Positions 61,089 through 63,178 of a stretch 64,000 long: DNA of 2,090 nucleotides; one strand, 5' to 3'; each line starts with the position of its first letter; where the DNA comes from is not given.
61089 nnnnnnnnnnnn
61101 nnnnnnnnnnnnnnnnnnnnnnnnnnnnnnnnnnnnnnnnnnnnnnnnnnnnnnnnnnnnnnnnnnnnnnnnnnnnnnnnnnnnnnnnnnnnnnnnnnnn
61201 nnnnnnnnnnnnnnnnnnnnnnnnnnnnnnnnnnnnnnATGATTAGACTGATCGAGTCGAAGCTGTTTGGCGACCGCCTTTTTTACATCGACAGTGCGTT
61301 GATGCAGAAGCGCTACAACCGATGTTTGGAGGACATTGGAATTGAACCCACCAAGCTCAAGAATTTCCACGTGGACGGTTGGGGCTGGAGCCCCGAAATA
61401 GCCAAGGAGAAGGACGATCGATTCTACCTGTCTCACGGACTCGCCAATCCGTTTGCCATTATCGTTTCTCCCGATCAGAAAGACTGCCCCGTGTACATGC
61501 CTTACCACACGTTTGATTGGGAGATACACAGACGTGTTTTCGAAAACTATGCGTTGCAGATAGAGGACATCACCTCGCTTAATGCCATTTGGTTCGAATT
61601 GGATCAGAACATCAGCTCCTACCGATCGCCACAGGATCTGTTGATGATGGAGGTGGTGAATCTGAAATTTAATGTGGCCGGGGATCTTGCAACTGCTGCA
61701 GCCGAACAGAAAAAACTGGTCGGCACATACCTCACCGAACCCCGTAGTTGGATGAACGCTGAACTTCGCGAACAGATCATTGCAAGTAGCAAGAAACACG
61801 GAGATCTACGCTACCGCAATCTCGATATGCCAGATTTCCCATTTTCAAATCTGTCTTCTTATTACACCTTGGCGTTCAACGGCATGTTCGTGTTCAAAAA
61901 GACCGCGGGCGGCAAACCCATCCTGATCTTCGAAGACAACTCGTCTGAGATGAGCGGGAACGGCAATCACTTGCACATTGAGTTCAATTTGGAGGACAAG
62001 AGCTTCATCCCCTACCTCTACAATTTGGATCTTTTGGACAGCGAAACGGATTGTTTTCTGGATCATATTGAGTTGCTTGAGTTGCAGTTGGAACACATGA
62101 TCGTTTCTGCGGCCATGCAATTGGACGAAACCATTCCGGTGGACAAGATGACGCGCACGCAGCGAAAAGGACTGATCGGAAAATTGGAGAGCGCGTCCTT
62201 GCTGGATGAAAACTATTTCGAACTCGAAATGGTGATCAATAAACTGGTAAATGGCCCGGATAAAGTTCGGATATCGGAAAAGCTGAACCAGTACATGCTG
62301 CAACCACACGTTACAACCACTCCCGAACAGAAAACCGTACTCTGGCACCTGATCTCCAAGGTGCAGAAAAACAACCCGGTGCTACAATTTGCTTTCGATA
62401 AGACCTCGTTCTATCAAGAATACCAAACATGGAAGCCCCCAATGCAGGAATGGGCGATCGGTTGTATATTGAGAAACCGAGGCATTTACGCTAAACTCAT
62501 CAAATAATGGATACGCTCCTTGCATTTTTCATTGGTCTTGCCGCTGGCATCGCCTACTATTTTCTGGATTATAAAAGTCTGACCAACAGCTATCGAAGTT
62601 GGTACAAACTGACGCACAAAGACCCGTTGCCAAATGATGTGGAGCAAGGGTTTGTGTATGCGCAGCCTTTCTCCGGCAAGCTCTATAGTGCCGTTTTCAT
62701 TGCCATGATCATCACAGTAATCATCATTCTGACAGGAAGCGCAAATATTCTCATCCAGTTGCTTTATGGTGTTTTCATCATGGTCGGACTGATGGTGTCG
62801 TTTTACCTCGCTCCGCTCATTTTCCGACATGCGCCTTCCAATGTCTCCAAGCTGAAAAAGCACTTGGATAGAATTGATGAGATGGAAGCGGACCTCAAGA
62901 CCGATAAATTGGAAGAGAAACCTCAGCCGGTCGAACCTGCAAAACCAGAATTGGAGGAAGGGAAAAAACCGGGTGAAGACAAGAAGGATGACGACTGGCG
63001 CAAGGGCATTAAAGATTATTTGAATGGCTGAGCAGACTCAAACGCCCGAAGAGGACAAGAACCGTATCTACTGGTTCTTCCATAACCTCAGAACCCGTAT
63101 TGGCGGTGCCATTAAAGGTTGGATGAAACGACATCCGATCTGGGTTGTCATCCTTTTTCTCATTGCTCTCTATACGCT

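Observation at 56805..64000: Translationally coupled six-gene operon of unknown function: coiled-coil protein, two unknowns, large AAA+ ATPase and two membrane proteins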

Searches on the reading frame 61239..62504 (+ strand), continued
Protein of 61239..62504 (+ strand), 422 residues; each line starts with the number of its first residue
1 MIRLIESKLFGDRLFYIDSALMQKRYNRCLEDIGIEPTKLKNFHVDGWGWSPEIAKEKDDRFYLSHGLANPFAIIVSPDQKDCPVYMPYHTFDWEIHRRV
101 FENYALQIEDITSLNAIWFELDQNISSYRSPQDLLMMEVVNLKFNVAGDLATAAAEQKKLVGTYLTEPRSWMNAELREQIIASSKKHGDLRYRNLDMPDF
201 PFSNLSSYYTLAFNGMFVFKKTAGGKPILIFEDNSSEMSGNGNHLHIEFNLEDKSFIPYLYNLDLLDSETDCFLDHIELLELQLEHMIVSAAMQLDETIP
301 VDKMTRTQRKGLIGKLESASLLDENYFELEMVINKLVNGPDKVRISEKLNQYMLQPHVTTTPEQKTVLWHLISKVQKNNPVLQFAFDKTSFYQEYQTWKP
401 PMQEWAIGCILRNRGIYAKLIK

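Call 36: predict_structure(alignment_id=A1)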
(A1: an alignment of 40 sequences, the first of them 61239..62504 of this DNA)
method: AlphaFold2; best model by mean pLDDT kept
length: 422 residues; sequences in the alignment: 40
mean_pLDDT: 90.7   pTM: 0.85
mean pLDDT of the five models: 90.7, 90.6, 90.1, 90.1, 89.3
residues with pLDDT >= 90: 295; 70-90: 123; 50-70: 4; < 50: 0
segments of 3 or more residues with pLDDT < 50: none
pLDDT, mean of each block of 10 residues (from residue 1): 80 87 96 96 94 94 90 96 89 93 94 94 90 92 91 88 89 91 88 86 92 94 87 93 91 92 91 88 94 92 90 95 93 86 77 91 93 92 90 91 94 89 84
secondary structure, 60 per line:
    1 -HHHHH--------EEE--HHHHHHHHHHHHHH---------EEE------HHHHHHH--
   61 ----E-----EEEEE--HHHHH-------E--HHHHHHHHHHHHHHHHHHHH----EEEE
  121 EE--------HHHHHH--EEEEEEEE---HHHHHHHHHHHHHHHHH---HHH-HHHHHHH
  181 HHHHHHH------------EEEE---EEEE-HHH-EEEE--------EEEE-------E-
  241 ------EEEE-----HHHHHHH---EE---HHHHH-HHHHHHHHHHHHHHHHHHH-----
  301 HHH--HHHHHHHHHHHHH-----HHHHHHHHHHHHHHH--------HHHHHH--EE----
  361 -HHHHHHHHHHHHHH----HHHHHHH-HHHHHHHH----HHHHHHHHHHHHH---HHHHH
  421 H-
elements in order: H2-6 E15-17 H20-33 E43-45 H52-58 E71-75 H78-82 H93-112 E117-122 H131-136 E139-146 H150-166 H174-187 E200-203 E207-210 E216-219 E228-231 E247-250 H256-262 H271-275 H277-295 H306-318 H324-338 H347-352 H362-375 H380-386 H388-395 H400-412 H416-421
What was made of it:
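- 61239..62507 (+): g4, 422 aa: DUF6638 (PF20343), with an alpha/beta N-domain and a helical C-domain. AlphaFold pLDDT 90.7, pTM 0.85 (call 36).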

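Call 43: search_dna_similar(query=window:61239-62504:+, collection=plasmids, mode=protein, max_evalue=0.001)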
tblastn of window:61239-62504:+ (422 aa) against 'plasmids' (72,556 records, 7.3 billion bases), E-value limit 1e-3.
Records with a match: 10; places in all: 10; records where one place covers at least 80% of the query: 10.
Best place of each record, by identity: <60% 10.
By first word of the organism name: Sinorhizobium 4; Vibrio 4; Rhizobium 1; Shinella 1.
By predicted mobility (MOB-suite, as given by PLSDB): non-mobilizable 10.
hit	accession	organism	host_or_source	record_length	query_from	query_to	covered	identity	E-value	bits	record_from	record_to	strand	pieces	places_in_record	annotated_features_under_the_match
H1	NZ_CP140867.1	Rhizobium leguminosarum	Trifolium pratense,whole organism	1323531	1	420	100%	25.1%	6e-23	108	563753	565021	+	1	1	record has no annotation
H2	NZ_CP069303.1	Shinella sp. PSBB067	monoisolate,Minnesota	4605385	1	413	98%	25.3%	7e-25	115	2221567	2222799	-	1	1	none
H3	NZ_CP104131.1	Sinorhizobium sp. K101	Phaseolus vulgaris,cell ...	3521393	1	419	99%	24.4%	4e-24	112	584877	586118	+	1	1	none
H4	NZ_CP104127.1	Sinorhizobium sp. M103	Phaseolus vulgaris,cell ...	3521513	1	419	99%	24.4%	4e-24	112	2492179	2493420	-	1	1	none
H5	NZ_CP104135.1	Sinorhizobium sp. C101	Phaseolus vulgaris,cell ...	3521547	1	419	99%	24.4%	4e-24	112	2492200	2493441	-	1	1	none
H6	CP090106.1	Sinorhizobium meliloti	Medicago,Cell culture,Plant nodule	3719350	1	419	99%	24.4%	2e-23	110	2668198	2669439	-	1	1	hypothetical protein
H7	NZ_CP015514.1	Vibrio vulnificus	Mactra veneriformis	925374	9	410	95%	19.0%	2e-5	55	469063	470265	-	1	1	DUF6638 family protein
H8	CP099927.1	Vibrio parahaemolyticus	Anadara tuberculosa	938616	9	410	95%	18.8%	2e-5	54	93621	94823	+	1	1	hypothetical protein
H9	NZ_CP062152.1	Vibrio parahaemolyticus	oyster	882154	9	410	95%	18.8%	3e-5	54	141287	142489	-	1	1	DUF6638 family protein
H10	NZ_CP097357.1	Vibrio parahaemolyticus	oyster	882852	9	410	95%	18.8%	3e-5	54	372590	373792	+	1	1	DUF6638 family protein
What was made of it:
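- Tried and rejected: The plasmid collection gave only distant hits, on large non-mobilizable records filed as plasmids (the S. meliloti record is labelled pSymB but is 3.7 Mb, so probably a chromosome) and on Vibrio megaplasmids (call 43).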

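Call 44: search_dna_similar(query=window:61239-62504:+, collection=phages, mode=protein, max_evalue=0.001)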
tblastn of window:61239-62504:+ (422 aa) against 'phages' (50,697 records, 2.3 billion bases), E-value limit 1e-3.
No match.

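Call 45: get_annotated_region(hit=H6, flank=9000)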
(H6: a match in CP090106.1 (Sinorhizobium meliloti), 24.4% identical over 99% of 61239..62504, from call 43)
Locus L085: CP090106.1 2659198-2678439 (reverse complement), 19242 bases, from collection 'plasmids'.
description: Sinorhizobium meliloti strain Ak57 plasmid pSymB, complete sequence
organism: Sinorhizobium meliloti (NCBI taxid 382)
taxonomy: Bacteria; Pseudomonadota; Alphaproteobacteria; Hyphomicrobiales; Rhizobiaceae; Sinorhizobium; Sinorhizobium meliloti
host: -; source: Medicago,Cell culture,Plant nodule; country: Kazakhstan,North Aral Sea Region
typing (MOB-suite, as given by PLSDB): non-mobilizable
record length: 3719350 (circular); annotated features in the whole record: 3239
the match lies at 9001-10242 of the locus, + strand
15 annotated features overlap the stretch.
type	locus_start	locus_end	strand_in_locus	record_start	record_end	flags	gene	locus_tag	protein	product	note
CDS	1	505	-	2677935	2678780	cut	choW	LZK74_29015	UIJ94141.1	choline ABC transporter permease subunit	-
CDS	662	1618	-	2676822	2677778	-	-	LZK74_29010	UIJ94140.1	choline ABC transporter substrate-binding protein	-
CDS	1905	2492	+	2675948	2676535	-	-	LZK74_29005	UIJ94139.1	thymidine kinase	-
CDS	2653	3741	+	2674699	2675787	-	-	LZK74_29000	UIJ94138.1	hypothetical protein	-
CDS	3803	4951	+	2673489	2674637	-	-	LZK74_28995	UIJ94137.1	hypothetical protein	-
CDS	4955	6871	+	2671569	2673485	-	-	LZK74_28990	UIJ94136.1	ATP-binding protein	-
CDS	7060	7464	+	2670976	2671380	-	-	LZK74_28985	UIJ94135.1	endonuclease domain-containing protein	-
CDS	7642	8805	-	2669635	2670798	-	-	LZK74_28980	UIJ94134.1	IS4-like element ISRm16 family transposase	-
CDS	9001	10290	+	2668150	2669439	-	-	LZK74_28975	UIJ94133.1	hypothetical protein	-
CDS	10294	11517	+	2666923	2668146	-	-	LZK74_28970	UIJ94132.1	DUF2333 family protein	-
CDS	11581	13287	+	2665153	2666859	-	-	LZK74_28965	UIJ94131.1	formate--tetrahydrofolate ligase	-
CDS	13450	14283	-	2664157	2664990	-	-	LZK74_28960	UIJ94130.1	extensin family protein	-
CDS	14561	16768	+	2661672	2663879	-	-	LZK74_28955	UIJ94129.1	TonB-dependent hemoglobin/transferrin/lactoferrin family receptor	-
CDS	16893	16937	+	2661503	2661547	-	trpLE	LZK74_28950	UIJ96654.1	trpE operon leader peptide TrpLE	-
CDS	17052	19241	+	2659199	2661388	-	-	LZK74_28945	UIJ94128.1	anthranilate synthase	-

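Call 46: get_annotated_region(hit=H7, flank=9000)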
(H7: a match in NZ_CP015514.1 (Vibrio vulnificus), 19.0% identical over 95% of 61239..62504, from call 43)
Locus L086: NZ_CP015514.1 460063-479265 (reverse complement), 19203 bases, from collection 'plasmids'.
description: Vibrio vulnificus strain FORC_036 plasmid unnamed, complete sequence
organism: Vibrio vulnificus (NCBI taxid 672)
taxonomy: Bacteria; Pseudomonadota; Gammaproteobacteria; Vibrionales; Vibrionaceae; Vibrio; Vibrio vulnificus
host: -; source: Mactra veneriformis; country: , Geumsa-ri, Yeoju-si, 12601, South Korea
typing (MOB-suite, as given by PLSDB): non-mobilizable
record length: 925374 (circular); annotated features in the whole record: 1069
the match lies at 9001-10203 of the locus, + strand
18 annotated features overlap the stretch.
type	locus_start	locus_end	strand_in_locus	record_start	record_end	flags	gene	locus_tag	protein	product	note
CDS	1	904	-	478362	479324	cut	-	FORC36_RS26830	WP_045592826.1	hypothetical protein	-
CDS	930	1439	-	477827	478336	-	-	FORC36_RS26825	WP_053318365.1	hypothetical protein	-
CDS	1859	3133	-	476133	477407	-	-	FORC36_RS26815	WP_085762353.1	RNase H family protein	-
CDS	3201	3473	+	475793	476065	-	-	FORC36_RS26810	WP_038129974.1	hypothetical protein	-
CDS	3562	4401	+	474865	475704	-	-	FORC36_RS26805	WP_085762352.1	hypothetical protein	-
CDS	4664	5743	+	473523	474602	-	-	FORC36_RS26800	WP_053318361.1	hypothetical protein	-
CDS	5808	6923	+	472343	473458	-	-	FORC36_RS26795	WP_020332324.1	hypothetical protein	-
CDS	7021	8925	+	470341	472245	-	-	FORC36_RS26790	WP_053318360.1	ATP-binding protein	-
CDS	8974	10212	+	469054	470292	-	-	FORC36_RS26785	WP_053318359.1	DUF6638 family protein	-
CDS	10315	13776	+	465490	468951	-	mfd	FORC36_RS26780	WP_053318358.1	transcription-repair coupling factor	GO:0006281 - DNA repair [Evidence IEA]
CDS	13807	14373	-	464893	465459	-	-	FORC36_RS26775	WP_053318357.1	DUF3592 domain-containing protein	-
CDS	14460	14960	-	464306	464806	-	-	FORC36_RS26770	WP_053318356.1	hypothetical protein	-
CDS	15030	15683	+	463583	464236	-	-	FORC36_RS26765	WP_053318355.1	hypothetical protein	-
CDS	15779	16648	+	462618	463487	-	-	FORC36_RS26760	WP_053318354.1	A24 family peptidase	-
CDS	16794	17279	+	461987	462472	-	-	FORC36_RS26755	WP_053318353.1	hypothetical protein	-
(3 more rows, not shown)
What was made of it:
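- One copy lies on a Vibrio megaplasmid (call 46).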

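Call 56: search_protein_families(library=pfam, proteins=[L085:2653-3738:+, L085:3803-4948:+, L085:4955-6868:+, L085:10294-11514:+, L086:4664-5740:+, L086:5808-6920:+, L046:11455-12492:+, L046:12516-13163:+], max_evalue=0.1)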
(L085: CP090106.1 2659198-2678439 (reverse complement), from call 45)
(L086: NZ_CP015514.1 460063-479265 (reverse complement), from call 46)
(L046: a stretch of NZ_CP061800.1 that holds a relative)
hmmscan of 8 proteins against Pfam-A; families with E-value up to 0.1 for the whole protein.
L085:2653-3738:+ (362 aa): 2 families
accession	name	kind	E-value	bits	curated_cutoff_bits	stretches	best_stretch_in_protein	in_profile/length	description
PF20813.2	FhbB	-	0.015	16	27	0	246-285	4-43/80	Factor H binding protein B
PF10473.14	CENP-F_leu_zip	-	0.021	15.3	34.5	1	137-213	56-134/140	Leucine-rich repeats of kinetochore protein Cenp-F/LEK1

L085:3803-4948:+ (382 aa): 0 families

L085:4955-6868:+ (638 aa): 1 family
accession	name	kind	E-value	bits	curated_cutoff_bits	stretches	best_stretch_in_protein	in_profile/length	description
PF00004.35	AAA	-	1.8e-10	41.8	21.2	1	308-438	5-125/131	ATPase family associated with various cellular activities (AAA)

L085:10294-11514:+ (407 aa): 2 families
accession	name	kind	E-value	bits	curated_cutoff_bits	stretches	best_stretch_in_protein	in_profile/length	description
PF10095.14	DUF2333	-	6.2e-16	58.7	22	2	181-296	86-196/330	Uncharacterized protein conserved in bacteria (DUF2333)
PF08510.17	PIG-P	-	0.1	12.9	39.3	0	23-99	20-86/121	PIG-P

L086:4664-5740:+ (359 aa): 2 families
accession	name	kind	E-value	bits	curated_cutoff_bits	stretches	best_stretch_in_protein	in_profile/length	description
PF12329.13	TMF_DNA_bd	-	0.02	15.3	35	1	217-279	11-73/74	TATA element modulatory factor 1 DNA binding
PF14833.11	NAD_binding_11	-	0.073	13.8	30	0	281-333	68-120/122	NAD-binding of NADP-dependent 3-hydroxyisobutyrate dehydrogenase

L086:5808-6920:+ (371 aa): 0 families

L046:11455-12492:+ (346 aa): 4 families
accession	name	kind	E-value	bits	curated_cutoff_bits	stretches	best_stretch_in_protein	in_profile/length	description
PF08281.18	Sigma70_r4_2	-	1.2e-06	28.5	25.7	1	258-286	9-37/54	Sigma-70, region 4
PF04545.22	Sigma70_r4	-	9.8e-06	25.4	24.1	1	259-286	4-31/50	Sigma-70, region 4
PF13936.12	HTH_38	-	0.028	14.6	27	1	260-288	5-33/44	Helix-turn-helix domain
PF13384.12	HTH_23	-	0.044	14.1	24.6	0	260-287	2-29/50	Homeodomain-like domain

L046:12516-13163:+ (216 aa): 1 family
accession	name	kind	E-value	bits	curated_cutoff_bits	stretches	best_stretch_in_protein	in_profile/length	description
PF08271.17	Zn_Ribbon_TF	-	0.086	12.8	29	0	37-52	20-34/43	TFIIB zinc-binding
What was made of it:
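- Closest known: Pfam DUF6638. Same: The S. meliloti version of the module carries a DUF2333 membrane protein in the position of g5/g6 (calls 45, 56).
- A conserved core is paired with interchangeable membrane partners (calls 45, 46, 56).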

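Call 75: find_related_loci(query=A1, collection=viral_contigs, flank=10000)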
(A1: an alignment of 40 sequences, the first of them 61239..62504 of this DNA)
Query A1 (422 aa) in viral_contigs; peptide patterns used: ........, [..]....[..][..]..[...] (x = any residue, [..] = any of these).
25 stretches matched a pattern, but none encodes a relative of the query by tblastn (E <= 1e-3).
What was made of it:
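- On Known anti-phage defence systems (PADLOC-DB 2.0): No viral or phage relatives were found (calls 44, 75).
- Tried and rejected: The phage collection gave none (call 44), and IMG/VR gave none (call 75).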

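Call 88: fold_search(model_id=the predicted structure, library=viral)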
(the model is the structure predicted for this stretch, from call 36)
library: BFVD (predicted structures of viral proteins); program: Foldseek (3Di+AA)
matches with E <= 10: 42; with E <= 0.001: 0
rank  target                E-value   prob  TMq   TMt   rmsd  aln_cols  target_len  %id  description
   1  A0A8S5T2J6            1.8e+00  0.21  0.13  0.38   9.2       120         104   12  Uncharacterized protein [Myoviridae sp. ctqfO1]
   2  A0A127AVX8            2.0e+00  0.09  0.10  0.16  12.7       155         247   14  Uncharacterized protein [Bacillus phage SP-15]
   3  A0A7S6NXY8            2.9e+00  0.04  0.13  0.14  19.1       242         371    6  6-phosphogluconate dehydrogenase NADP-binding domain-containing protein [Bathycoccus sp. RCC716 virus 1]
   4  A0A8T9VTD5            2.9e+00  0.01  0.08  0.06  57.9       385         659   12  (no name in the UniProt tables at hand)
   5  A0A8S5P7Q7            3.7e+00  0.03  0.10  0.19  15.5       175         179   11  Uncharacterized protein [Siphoviridae sp. ctsUY14]
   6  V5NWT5                4.3e+00  0.05  0.11  0.23  12.1       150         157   12  Uncharacterized protein [Chelonid alphaherpesvirus 5]
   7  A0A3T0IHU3            4.8e+00  0.10  0.11  0.30  13.7        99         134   16  Uncharacterized protein [Bacillus phage pW2]
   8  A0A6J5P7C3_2          4.8e+00  0.01  0.09  0.04  28.2       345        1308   12  Uncharacterized protein [uncultured Caudovirales phage]
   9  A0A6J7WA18            5.0e+00  0.08  0.09  0.18  17.4       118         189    7  Uncharacterized protein [uncultured Caudovirales phage]
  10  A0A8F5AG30            5.0e+00  0.02  0.09  0.09  22.1       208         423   14  RNA-dependent RNA polymerase (Fragment) [Rhizoctonia solani dsRNA virus 1]
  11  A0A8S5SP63            5.0e+00  0.02  0.08  0.07  21.4       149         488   11  Minor tail protein [Siphoviridae sp. ctqSm5]
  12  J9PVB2                5.0e+00  0.01  0.07  0.12  26.8       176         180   14  Uncharacterized protein [Bacillus phage BCD7]
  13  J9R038                5.3e+00  0.10  0.09  0.20  11.9        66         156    9  Envelope glycoprotein UL1 [Leporid alphaherpesvirus 4]
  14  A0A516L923            5.3e+00  0.02  0.07  0.14  19.0       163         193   12  (no name in the UniProt tables at hand)
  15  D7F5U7                5.3e+00  0.01  0.09  0.06  20.7       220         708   10  (no name in the UniProt tables at hand)
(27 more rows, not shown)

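Call 90: search_protein_families(library=padloc, alignment_id=A7, max_evalue=0.00001)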
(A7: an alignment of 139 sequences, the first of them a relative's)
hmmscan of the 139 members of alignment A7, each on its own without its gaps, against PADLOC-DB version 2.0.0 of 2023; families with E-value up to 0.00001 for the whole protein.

A. member 1, L001:2480-3238:+ (253 aa): 0 families

B. families by the number of members that match (of 139 scanned): 27 families (the first 25 are shown)
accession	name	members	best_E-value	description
PDLC04135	mad3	2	5e-57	mads_3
PDLC04140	mad8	2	1.6e-19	mads_8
PDLC02980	AriA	2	5.5e-17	-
PDLC04134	mad2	2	4.3e-12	mads_2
PDLC02335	AbiLi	2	2.6e-08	AbiLi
PDLC01247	DEDDh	1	1.1e-32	"CAS-I,CAS-II,CAS-III,CAS-IV,CAS-V,CAS-VI; associated"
PDLC05028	PDC-S48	1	1.2e-21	-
PDLC05027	PDC-S48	1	4.4e-21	-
PDLC02926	HTH_VI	1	2e-14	-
PDLC00759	Effector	1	1.4e-13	PN-superfamily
PDLC04899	PDC-S07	1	2.5e-13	-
PDLC04164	AriA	1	2.1e-10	-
PDLC02914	ATPase-Toprim_I-B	1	2e-09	-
PDLC03802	RTasHel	1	2.3e-09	DRT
PDLC04726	PDC-M60C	1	6.6e-09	-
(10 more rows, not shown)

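Call 91: search_protein_families(library=pfam, alignment_id=A7, max_evalue=0.00001)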
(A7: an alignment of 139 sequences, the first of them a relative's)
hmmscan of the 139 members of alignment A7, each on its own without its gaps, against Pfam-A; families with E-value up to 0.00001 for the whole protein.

A. member 1, L001:2480-3238:+ (253 aa): 0 families

B. families by the number of members that match (of 139 scanned): 152 families (the first 25 are shown)
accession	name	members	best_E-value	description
PF01134.28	GIDA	2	1.5e-161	Glucose inhibited division protein A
PF07992.20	Pyr_redox_2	2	7.9e-71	Pyridine nucleotide-disulphide oxidoreductase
PF00005.33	ABC_tran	2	3.4e-54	ABC transporter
PF12706.13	Lactamase_B_2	2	1.5e-41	Beta-lactamase superfamily domain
PF13177.12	DNA_pol3_delta2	2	1.7e-35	DNA polymerase III, delta subunit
PF05193.26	Peptidase_M16_C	2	2.6e-32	Peptidase M16 inactive domain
PF08327.17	AHSA1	2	8.1e-19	Activator of Hsp90 ATPase homolog 1-like protein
PF00583.31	Acetyltransf_1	2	5e-17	Acetyltransferase (GNAT) family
PF00004.35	AAA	2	1.4e-14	ATPase family associated with various cellular activities (AAA)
PF13508.13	Acetyltransf_7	2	1.9e-14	Acetyltransferase (GNAT) domain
PF13304.12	AAA_21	2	8.4e-14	AAA domain, putative AbiEii toxin, Type IV TA system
PF18962.6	Por_Secre_tail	2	8.8e-12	Secretion system C-terminal sorting domain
PF12831.13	FAD_oxidored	2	8e-09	FAD dependent oxidoreductase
PF05496.18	RuvB_N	2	4.9e-08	Holliday junction DNA helicase RuvB P-loop domain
PF13173.12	AAA_14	2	5.1e-06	AAA domain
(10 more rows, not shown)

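Call 101: search_protein_families(library=phrogs, proteins=[window:61239-62504:+, L001:11786-13378:+], max_evalue=0.01)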
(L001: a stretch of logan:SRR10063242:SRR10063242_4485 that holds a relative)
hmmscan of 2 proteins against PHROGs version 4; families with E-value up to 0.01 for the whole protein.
window:61239-62504:+ (422 aa): 0 families

L001:11786-13378:+ (531 aa): 0 families

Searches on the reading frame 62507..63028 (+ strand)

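Call 8: search_protein_families(library=pfam, proteins=[window:62507-63028:+], max_evalue=1)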
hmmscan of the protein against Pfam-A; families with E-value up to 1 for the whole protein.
window:62507-63028:+ (174 aa): 2 families
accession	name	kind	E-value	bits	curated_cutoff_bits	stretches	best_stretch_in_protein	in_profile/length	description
PF06522.17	B12D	-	0.0063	16.3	21.5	1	5-41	9-44/54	NADH-ubiquinone reductase complex 1 MLRQ subunit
PF20990.2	DUF2207_C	-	0.13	12.4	33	1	22-107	104-186/247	Predicted membrane protein (DUF2207) C-terminal domain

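Call 9: search_protein_families(library=ncbifam, proteins=[window:62507-63028:+], max_evalue=1)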
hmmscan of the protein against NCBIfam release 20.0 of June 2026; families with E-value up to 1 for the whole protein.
window:62507-63028:+ (174 aa): 1 family
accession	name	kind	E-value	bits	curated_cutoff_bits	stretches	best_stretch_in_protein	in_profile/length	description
NF046001.1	SecDF_plasm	equivalog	0.019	13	500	1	59-108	796-845/878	protein translocase subunit SecDF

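Call 10: search_protein_families(library=padloc, proteins=[window:62507-63028:+], max_evalue=1)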
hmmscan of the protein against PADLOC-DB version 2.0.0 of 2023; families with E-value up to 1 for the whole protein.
window:62507-63028:+ (174 aa): 0 families

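Call 101: search_protein_families(library=phrogs, proteins=[window:62507-63028:+], max_evalue=0.01)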
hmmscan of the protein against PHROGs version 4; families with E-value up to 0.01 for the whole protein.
window:62507-63028:+ (174 aa): 0 families
